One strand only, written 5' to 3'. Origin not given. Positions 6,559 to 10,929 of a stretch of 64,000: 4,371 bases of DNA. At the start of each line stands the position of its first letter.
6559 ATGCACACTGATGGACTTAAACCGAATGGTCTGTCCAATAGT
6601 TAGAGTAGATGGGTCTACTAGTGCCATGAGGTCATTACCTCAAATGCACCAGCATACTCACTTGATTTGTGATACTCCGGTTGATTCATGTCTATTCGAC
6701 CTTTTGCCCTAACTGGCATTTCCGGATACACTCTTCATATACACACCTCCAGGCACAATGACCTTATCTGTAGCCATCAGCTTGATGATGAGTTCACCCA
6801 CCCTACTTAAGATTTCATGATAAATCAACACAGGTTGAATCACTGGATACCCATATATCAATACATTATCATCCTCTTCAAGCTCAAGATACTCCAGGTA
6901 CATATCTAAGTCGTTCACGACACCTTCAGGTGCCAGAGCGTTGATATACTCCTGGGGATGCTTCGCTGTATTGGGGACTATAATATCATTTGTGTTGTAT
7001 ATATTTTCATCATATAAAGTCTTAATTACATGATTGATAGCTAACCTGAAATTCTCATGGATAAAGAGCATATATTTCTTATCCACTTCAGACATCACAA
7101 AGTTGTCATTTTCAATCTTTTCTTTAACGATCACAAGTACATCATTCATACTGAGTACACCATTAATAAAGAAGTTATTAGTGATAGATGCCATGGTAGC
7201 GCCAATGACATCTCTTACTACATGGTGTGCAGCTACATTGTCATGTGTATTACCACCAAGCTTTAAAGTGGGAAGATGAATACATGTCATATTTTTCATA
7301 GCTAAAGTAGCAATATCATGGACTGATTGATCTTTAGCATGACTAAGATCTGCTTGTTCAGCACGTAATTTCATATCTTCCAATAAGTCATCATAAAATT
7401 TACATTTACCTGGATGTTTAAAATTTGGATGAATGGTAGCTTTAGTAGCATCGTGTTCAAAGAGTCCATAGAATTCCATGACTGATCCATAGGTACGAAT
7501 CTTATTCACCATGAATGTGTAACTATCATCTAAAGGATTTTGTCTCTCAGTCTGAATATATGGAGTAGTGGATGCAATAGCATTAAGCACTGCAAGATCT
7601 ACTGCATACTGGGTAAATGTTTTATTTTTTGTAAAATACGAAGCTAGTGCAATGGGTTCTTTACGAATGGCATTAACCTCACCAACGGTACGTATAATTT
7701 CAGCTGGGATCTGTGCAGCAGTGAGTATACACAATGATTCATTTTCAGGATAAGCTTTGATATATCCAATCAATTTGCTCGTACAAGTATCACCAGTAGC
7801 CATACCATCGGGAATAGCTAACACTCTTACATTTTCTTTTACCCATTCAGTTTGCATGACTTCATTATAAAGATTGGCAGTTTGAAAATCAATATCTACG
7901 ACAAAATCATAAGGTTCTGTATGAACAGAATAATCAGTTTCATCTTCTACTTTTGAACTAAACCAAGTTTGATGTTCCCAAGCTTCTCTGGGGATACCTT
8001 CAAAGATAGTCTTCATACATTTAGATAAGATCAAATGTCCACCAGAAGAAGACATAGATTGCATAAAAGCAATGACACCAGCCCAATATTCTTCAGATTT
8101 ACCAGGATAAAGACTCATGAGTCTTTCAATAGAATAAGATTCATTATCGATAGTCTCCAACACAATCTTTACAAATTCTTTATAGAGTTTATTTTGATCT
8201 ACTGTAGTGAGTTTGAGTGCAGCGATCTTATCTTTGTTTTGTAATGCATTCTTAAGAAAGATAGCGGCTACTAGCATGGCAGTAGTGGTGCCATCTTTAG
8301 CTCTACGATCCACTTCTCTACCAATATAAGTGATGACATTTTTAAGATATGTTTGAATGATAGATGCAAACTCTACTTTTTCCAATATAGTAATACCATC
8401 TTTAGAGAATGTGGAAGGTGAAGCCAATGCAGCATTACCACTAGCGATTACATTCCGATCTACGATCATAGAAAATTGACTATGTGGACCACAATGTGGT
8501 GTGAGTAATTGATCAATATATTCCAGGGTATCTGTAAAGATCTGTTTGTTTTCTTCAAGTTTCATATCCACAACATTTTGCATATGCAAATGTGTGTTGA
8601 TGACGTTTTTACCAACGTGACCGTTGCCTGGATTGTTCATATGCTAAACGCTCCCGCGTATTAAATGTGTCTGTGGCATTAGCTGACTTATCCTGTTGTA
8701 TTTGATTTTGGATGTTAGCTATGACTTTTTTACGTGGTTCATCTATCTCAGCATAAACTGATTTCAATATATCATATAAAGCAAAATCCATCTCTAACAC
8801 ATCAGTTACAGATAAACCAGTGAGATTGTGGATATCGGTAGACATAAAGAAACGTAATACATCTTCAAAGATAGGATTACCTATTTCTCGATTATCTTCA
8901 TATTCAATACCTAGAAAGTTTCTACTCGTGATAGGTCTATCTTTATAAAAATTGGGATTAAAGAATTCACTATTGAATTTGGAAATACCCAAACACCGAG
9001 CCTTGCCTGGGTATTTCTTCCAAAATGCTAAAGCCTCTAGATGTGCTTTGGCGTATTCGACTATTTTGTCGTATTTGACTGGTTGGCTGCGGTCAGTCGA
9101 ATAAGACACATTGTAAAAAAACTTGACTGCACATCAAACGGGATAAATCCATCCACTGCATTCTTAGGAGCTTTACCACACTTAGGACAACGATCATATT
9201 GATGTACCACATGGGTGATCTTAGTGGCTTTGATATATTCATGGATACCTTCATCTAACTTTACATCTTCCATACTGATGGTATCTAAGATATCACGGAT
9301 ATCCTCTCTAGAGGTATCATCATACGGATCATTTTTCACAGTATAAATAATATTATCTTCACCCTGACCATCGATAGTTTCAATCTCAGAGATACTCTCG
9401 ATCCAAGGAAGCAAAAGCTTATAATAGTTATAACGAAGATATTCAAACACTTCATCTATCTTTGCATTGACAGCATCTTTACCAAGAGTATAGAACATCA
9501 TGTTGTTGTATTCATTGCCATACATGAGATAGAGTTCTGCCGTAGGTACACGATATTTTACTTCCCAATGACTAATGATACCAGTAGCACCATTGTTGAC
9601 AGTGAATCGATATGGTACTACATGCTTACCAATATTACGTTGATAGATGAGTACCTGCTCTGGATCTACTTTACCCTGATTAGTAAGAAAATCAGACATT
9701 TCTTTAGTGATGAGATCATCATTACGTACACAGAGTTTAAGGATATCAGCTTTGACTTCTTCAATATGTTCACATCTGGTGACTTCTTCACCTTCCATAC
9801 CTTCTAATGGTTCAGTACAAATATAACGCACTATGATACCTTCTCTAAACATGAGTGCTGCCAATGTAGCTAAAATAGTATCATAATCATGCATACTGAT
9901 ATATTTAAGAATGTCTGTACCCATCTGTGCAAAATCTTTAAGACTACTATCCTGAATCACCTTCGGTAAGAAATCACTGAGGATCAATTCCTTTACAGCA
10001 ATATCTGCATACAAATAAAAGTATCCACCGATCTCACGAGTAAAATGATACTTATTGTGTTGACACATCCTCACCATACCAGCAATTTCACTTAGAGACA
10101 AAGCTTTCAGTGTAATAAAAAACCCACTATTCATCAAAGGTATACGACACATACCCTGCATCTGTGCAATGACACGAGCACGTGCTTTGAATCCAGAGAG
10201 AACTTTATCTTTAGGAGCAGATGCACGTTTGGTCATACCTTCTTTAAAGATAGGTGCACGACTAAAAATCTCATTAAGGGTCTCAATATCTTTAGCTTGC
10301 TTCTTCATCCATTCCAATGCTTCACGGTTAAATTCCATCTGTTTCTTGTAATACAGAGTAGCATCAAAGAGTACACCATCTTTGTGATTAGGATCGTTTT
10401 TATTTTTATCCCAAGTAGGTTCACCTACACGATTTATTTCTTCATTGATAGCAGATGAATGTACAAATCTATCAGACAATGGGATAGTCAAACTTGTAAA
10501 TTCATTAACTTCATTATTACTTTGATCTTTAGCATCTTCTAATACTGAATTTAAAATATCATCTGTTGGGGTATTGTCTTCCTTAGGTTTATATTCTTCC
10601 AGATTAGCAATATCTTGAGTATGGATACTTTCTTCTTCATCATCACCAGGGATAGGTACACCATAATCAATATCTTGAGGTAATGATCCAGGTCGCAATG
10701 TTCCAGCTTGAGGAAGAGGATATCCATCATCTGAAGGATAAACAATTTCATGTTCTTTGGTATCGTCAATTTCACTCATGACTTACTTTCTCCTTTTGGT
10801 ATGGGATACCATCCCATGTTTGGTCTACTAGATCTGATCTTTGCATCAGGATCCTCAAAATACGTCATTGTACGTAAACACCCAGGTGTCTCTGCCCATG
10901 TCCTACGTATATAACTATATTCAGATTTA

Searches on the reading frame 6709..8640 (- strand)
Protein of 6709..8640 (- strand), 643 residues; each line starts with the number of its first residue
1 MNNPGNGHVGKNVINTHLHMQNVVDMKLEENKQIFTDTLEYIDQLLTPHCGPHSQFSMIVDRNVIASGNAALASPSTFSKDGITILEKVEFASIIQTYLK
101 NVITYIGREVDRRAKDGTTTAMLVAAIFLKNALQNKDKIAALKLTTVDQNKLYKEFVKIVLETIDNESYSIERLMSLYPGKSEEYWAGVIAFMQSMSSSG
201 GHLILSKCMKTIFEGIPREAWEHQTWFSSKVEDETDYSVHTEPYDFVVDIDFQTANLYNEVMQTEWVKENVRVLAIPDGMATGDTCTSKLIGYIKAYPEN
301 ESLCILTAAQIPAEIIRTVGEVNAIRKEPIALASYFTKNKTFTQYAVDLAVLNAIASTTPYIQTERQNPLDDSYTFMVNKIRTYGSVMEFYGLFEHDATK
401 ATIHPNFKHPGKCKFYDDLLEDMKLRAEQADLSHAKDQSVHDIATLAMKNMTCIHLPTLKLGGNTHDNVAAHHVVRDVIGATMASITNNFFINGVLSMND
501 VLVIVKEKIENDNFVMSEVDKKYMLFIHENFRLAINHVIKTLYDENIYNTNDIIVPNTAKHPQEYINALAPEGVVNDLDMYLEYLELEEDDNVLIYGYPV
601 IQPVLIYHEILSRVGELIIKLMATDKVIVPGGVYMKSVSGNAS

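Call 102: search_protein_families(library=phrogs, proteins=[window:6709-8640:-], max_evalue=0.00001)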
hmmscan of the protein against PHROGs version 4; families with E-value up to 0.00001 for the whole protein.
window:6709-8640:- (643 aa): 1 family
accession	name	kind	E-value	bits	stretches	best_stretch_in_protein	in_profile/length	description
phrog_5725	-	other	9.6e-13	48.5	1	30-173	12-140/540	chaperonin groEL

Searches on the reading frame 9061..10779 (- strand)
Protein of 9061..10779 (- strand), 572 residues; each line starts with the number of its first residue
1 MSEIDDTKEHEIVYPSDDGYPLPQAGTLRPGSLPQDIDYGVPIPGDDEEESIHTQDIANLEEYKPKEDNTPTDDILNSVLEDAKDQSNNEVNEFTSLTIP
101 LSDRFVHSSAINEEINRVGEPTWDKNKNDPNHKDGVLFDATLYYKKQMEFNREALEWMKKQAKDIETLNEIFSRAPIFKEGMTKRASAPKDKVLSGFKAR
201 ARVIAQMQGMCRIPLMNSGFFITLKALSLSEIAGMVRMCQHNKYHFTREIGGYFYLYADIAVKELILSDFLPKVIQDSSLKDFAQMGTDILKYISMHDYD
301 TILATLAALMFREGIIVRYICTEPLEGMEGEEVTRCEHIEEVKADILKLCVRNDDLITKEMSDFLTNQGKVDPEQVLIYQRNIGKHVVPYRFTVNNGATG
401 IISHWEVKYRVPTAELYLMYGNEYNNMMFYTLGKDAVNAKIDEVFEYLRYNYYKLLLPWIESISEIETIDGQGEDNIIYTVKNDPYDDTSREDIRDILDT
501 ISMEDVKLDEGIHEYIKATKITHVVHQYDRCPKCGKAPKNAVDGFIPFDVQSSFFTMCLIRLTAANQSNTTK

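Call 102: search_protein_families(library=phrogs, proteins=[window:9061-10779:-], max_evalue=0.00001)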
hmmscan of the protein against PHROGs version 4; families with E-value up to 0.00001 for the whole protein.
window:9061-10779:- (572 aa): 1 family
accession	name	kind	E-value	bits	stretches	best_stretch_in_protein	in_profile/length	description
phrog_4585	-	unknown function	4.5e-34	119.1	2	179-381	161-358/551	-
